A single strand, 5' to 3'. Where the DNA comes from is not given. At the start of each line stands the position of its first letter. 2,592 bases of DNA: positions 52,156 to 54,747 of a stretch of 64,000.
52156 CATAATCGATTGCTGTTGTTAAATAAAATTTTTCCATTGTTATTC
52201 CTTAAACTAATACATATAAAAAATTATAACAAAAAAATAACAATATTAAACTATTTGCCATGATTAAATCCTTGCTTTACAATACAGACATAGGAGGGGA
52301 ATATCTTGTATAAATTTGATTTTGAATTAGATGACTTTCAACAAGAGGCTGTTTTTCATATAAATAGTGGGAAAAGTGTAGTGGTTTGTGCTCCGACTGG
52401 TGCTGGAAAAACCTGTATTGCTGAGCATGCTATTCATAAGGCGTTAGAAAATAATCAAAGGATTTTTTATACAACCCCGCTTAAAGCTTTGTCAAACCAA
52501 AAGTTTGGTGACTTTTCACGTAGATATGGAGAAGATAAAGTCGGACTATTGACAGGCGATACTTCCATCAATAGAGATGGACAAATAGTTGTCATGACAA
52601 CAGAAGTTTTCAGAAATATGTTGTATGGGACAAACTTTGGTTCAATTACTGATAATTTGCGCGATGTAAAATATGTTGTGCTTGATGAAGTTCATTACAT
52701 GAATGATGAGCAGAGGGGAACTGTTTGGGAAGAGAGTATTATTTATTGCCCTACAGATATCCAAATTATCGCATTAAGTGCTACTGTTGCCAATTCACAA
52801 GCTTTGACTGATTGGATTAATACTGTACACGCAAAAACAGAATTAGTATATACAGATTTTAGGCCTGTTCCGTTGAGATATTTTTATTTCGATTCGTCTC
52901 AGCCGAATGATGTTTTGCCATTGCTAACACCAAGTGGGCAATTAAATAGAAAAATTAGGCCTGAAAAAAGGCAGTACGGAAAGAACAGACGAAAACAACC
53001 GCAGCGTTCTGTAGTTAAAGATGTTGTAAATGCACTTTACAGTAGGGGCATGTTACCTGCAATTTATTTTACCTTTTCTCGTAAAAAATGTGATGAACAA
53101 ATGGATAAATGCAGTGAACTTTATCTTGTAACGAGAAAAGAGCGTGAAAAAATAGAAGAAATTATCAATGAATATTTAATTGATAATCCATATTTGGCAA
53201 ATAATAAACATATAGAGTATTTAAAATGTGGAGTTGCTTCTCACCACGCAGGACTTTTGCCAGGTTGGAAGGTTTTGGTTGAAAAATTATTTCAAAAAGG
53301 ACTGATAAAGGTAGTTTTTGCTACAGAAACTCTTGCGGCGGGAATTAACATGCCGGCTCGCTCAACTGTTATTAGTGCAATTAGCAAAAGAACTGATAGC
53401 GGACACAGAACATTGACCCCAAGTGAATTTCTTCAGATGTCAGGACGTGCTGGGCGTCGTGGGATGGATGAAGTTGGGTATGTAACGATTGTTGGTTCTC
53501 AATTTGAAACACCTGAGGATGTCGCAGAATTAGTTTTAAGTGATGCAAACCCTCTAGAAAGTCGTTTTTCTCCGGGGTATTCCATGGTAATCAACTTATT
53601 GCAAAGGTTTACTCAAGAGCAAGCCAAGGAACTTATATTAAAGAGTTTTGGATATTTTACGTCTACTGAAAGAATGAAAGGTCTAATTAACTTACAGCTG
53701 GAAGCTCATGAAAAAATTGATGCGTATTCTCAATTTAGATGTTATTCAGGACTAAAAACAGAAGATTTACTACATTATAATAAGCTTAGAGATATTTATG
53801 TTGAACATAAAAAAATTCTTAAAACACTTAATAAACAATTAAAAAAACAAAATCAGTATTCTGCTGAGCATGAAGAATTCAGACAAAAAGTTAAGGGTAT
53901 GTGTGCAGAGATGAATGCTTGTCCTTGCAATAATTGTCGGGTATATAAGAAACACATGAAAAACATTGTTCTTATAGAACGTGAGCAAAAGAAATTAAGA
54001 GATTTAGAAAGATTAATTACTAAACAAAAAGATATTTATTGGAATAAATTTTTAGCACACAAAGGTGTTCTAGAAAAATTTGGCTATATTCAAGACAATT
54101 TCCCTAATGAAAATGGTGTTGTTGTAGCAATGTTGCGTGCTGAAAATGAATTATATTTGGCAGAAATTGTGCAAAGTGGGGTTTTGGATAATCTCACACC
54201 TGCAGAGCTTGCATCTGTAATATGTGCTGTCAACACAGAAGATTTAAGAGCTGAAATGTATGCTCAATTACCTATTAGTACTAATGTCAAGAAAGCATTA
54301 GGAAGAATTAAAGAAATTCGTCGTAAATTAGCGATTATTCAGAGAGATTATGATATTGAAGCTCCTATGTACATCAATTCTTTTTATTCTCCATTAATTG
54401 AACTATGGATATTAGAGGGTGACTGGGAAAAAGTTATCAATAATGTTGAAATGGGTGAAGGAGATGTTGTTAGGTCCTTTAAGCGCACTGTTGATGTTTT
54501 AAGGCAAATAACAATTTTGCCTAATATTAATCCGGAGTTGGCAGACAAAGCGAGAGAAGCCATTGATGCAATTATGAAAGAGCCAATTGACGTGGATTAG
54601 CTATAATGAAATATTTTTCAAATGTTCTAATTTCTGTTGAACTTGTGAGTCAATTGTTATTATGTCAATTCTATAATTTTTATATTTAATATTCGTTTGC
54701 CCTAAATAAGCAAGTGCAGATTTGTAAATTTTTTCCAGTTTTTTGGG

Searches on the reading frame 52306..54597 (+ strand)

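Call 18: search_protein_families(library=pfam, proteins=[window:52306-54597:+], max_evalue=0.01)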
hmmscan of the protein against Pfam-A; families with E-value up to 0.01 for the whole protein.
window:52306-54597:+ (764 aa): 8 families
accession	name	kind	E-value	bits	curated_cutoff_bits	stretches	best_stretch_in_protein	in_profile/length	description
PF08148.17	DSHCT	-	1.7e-31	109.8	22.7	1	600-761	4-170/172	DSHCT (NUC185) domain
PF00270.35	DEAD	-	5.3e-30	104.8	26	1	11-163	3-162/167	DEAD/DEAH box helicase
PF04851.21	ResIII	-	3.5e-13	50.2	22.5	1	7-161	3-162/164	Type III restriction enzyme, res subunit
PF00271.37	Helicase_C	-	7.7e-10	39.5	23.5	1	302-386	38-110/110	Helicase conserved C-terminal domain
PF22527.2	DEXQc_Suv3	-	1.2e-07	31.8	27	1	25-150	16-123/154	DEXQ-box helicase domain of Suv3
PF20720.3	nSTAND3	-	0.0015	18.7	27.2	1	13-57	8-52/155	Novel STAND NTPase 3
PF13401.12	AAA_22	-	0.0024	18.6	27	0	22-136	5-100/130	AAA domain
PF01637.24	ATPase_2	-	0.0072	16.6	33.2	0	23-102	21-95/225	ATPase domain predominantly from Archaea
